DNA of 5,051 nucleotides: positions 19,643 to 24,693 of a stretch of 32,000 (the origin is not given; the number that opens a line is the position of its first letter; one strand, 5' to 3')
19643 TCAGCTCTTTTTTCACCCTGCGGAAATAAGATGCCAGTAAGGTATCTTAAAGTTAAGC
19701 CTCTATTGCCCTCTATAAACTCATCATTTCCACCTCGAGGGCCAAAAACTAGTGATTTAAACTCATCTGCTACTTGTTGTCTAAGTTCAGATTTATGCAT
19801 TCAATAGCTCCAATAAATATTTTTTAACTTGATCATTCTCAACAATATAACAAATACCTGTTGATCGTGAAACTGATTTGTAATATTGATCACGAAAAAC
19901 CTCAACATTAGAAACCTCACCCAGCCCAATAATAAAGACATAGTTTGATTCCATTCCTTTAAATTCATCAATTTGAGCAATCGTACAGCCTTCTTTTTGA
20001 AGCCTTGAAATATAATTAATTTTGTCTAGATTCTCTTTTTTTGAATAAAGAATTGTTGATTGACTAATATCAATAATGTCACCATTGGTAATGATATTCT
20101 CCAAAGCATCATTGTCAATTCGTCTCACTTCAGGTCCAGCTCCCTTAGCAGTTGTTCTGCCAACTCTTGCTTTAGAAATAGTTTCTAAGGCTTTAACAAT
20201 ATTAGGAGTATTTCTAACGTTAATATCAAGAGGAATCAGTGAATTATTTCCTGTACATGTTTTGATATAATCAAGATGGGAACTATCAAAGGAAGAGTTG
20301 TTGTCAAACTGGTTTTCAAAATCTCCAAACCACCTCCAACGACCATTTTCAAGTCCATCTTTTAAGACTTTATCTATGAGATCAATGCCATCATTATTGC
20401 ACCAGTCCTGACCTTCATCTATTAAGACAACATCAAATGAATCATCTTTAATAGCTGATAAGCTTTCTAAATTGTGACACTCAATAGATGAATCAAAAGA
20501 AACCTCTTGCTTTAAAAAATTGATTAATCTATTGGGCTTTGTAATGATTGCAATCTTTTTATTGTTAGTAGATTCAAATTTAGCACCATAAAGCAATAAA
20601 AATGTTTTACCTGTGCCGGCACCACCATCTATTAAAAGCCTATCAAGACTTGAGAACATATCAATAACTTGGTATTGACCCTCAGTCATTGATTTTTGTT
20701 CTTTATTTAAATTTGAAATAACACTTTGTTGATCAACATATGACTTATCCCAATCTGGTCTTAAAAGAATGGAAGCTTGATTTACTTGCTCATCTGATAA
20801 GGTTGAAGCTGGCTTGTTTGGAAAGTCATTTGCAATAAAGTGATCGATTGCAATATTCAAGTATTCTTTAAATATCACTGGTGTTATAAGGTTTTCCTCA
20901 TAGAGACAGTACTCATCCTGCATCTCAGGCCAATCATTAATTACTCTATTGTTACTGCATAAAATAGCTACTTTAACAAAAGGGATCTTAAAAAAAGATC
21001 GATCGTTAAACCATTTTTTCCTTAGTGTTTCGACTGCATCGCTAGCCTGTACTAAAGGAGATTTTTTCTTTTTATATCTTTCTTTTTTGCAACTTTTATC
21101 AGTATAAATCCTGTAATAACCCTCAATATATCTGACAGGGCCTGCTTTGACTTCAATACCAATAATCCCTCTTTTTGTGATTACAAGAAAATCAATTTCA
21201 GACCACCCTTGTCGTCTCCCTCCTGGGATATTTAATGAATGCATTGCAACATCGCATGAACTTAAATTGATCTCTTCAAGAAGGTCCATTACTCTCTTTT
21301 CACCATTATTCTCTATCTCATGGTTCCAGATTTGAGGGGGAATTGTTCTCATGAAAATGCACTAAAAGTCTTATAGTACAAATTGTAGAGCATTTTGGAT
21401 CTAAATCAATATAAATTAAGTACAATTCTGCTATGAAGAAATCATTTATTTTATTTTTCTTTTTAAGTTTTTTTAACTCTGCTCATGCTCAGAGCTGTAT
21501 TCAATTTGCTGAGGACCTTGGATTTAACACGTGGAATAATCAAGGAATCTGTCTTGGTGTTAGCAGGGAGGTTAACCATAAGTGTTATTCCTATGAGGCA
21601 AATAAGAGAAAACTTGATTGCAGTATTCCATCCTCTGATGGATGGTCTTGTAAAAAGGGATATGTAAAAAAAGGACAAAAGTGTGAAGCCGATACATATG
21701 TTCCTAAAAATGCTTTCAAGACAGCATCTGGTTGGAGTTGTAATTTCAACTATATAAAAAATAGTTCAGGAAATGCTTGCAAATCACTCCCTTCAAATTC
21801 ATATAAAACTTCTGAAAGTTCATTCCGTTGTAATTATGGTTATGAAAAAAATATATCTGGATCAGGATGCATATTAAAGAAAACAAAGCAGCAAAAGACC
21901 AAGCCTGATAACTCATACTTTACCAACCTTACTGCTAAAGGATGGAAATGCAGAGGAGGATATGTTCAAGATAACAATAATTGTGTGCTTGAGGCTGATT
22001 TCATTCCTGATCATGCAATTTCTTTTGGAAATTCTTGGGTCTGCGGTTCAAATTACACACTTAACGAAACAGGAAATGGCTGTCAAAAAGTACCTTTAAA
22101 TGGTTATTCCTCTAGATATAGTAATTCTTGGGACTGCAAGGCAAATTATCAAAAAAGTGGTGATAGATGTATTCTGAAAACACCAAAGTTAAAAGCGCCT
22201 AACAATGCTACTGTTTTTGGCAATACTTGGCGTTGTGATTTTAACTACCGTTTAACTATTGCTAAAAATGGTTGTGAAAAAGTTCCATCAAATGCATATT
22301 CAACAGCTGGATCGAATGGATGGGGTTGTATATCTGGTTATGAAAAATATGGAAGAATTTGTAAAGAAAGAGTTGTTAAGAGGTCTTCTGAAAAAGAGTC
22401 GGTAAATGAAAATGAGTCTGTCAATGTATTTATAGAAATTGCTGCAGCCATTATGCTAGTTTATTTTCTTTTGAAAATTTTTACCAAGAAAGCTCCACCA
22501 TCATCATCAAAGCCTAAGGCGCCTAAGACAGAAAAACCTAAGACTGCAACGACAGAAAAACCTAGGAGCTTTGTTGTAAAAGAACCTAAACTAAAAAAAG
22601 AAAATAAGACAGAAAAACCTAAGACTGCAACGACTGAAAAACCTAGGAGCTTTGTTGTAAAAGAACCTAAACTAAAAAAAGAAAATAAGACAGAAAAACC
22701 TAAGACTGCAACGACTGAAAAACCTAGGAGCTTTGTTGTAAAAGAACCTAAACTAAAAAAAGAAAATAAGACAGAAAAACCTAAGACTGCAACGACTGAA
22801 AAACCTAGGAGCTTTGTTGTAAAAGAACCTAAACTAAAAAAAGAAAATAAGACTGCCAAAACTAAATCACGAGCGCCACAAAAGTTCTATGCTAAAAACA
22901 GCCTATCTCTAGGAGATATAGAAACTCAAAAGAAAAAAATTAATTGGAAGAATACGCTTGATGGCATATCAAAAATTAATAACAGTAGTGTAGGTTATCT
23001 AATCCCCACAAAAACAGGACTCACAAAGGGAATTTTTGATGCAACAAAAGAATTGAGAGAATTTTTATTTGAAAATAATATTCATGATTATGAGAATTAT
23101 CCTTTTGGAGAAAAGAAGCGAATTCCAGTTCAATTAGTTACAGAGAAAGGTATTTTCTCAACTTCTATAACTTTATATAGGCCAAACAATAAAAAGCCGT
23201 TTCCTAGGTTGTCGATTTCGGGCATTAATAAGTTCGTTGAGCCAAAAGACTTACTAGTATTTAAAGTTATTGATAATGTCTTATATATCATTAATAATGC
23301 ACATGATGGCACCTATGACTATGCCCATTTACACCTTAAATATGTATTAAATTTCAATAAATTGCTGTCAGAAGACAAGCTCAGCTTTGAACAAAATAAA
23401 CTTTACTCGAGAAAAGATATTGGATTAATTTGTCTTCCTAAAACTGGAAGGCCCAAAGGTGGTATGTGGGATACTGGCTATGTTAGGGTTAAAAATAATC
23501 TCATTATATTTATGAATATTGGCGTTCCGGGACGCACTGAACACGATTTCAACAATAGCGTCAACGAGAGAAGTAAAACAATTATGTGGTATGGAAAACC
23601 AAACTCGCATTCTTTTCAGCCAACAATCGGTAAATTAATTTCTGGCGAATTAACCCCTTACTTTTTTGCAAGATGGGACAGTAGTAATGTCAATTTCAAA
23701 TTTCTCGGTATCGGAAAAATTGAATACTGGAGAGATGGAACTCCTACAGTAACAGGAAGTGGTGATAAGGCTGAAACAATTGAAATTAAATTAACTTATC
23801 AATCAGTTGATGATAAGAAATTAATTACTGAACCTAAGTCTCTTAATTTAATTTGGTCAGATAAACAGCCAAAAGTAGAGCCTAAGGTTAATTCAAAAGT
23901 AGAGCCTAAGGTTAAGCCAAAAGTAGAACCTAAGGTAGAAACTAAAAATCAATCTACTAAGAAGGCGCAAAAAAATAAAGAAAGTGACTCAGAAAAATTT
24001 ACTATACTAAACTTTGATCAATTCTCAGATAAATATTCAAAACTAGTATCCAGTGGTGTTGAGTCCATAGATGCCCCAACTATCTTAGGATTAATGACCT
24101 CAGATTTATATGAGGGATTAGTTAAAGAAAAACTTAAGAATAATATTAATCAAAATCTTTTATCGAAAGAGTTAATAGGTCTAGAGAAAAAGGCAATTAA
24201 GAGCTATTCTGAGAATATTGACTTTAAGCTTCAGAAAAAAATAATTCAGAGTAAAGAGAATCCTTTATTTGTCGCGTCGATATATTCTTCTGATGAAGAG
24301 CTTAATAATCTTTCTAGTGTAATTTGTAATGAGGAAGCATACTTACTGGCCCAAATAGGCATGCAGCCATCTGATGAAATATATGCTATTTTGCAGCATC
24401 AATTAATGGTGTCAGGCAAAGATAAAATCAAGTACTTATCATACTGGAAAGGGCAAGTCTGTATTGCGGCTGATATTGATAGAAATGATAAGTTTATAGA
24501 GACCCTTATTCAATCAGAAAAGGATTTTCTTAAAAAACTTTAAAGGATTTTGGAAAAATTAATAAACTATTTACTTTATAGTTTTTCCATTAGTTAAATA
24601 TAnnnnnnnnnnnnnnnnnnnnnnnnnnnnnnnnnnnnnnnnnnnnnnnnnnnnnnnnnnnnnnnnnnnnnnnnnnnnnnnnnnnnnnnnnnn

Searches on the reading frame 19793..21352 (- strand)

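Call 9: search_protein_families(library=pfam, proteins=[window:19793-21352:-], max_evalue=0.01)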
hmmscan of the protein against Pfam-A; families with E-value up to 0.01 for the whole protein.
window:19793-21352:- (519 aa): 5 families
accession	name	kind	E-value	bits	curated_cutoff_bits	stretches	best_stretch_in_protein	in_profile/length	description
PF08378.17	NERD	-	8.1e-13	49.3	22.1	1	15-130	3-109/111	Nuclease-related domain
PF09848.15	SLFN-g3_helicase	-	0.00051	19.9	24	1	239-315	4-89/354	Schlafen group 3, DNA/RNA helicase domain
PF13604.12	AAA_30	-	0.0013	18.9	27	1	222-318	2-101/191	AAA domain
PF02562.22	PhoH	-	0.0052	16.7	27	0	221-274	4-58/205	PhoH-like protein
PF13245.12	AAA_19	-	0.0073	16.9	25.1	0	234-328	9-113/134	AAA domain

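Call 54: search_protein_families(library=padloc, proteins=[window:19793-21352:-], max_evalue=0.001)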
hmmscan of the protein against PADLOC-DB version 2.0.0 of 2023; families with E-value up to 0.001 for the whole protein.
window:19793-21352:- (519 aa): 6 families
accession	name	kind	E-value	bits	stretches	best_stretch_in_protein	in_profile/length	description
PDLC03813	RTasNERD-Hel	-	2.5e-16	57.9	1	51-391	50-371/519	DRT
PDLC02350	AbiO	-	1.1e-09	35.5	1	222-387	179-334/468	AbiO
PDLC02372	Nhi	-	4.2e-09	33.6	1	217-394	185-343/470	-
PDLC01087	C3a187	-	1.8e-05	21.8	0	159-282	144-256/559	NERD+UvrD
PDLC00135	GajB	-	4.5e-05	20.5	0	222-287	6-73/603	UrvD helicase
PDLC00107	GajB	-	0.00021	18.1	0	447-518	472-539/587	UrvD helicase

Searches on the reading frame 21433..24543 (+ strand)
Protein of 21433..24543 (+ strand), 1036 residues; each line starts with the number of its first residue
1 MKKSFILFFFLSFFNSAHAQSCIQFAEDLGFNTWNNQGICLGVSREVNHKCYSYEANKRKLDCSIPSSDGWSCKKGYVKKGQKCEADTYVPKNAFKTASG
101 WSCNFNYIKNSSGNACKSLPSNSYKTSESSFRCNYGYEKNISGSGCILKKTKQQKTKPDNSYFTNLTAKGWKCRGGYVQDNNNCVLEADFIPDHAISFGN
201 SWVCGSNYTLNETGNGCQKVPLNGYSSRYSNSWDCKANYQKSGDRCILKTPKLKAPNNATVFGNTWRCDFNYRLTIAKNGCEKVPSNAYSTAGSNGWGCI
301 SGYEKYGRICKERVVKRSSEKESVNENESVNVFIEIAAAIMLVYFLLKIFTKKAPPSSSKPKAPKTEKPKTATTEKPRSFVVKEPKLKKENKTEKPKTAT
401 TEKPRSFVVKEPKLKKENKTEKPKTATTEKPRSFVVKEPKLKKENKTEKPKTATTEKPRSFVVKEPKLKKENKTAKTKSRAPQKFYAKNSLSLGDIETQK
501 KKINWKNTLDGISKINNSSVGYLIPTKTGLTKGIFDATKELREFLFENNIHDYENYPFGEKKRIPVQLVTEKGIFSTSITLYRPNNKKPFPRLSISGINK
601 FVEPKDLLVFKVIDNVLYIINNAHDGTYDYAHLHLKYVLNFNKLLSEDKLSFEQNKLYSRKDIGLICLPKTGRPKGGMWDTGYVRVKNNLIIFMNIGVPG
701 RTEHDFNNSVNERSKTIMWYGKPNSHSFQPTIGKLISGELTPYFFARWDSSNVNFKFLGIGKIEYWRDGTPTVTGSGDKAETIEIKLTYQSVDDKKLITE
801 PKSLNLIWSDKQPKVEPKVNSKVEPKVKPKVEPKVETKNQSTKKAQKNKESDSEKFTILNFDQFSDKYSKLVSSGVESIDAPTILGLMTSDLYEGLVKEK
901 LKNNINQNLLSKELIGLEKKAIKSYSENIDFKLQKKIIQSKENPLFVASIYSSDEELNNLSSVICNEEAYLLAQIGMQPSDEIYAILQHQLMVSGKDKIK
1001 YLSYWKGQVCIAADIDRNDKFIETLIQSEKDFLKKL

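Call 9: search_protein_families(library=pfam, proteins=[window:21433-24543:+], max_evalue=0.01)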
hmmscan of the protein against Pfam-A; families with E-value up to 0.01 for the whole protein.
window:21433-24543:+ (1036 aa): 1 family
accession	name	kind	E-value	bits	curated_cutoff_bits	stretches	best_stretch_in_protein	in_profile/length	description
PF12946.13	EGF_MSP1_1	-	0.0047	17.3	27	0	168-185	20-37/37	MSP1 EGF domain 1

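Call 54: search_protein_families(library=padloc, proteins=[window:21433-24543:+], max_evalue=0.001)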
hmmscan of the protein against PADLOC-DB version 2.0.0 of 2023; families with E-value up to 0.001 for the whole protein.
window:21433-24543:+ (1036 aa): 0 families
